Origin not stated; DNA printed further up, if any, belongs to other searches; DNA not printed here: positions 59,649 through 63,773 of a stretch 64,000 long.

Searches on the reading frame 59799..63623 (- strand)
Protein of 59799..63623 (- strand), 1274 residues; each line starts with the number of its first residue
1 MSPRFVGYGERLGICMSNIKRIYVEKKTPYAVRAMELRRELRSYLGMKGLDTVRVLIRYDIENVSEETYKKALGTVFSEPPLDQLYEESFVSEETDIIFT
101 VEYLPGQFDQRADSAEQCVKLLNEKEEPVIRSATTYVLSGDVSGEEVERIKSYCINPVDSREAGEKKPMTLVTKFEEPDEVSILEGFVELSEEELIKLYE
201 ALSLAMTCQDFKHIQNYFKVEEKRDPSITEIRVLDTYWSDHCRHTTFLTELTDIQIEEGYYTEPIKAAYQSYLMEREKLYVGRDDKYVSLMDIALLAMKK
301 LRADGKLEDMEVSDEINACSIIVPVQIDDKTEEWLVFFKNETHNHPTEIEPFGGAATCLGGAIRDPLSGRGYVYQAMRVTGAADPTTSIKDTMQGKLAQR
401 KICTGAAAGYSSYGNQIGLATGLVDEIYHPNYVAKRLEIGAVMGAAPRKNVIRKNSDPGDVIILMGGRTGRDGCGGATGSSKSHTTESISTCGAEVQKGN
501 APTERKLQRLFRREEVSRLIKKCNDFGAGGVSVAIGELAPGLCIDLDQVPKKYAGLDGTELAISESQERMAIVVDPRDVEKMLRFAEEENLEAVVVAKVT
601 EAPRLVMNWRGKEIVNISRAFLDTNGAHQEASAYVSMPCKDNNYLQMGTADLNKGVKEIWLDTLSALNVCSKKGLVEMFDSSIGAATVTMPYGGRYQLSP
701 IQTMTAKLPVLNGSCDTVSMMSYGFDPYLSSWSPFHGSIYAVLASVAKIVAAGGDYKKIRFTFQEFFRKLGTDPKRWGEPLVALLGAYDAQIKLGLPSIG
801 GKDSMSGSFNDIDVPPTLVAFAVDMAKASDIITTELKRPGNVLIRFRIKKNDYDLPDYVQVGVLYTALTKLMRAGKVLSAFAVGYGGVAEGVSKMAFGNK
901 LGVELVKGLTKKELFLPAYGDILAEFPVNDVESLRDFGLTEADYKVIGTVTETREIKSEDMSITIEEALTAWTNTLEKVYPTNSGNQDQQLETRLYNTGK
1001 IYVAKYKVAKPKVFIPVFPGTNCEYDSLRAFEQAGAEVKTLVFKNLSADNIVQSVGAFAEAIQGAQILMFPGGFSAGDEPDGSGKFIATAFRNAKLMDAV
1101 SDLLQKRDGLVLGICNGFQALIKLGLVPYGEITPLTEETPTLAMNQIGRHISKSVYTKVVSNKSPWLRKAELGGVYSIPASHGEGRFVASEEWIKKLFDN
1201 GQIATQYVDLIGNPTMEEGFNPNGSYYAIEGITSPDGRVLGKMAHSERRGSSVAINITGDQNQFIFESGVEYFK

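Call 48: search_protein_families(library=pfam, proteins=[window:59799-63623:-], max_evalue=0.00001)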
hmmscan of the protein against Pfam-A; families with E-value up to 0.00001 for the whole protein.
window:59799-63623:- (1274 aa): 3 families
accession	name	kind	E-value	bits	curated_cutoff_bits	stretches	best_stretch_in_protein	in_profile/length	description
PF13507.12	GATase_5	-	1e-84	284.2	27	1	1010-1273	1-260/260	CobB/CobQ-like glutamine amidotransferase domain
PF02769.27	AIRS_C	-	6.5e-29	101.5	23.1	1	458-608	2-154/156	AIR synthase related protein, C-terminal domain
PF18072.6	FGAR-AT_linker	-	1.1e-09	39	26.6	1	198-244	4-49/50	Formylglycinamide ribonucleotide amidotransferase linker domain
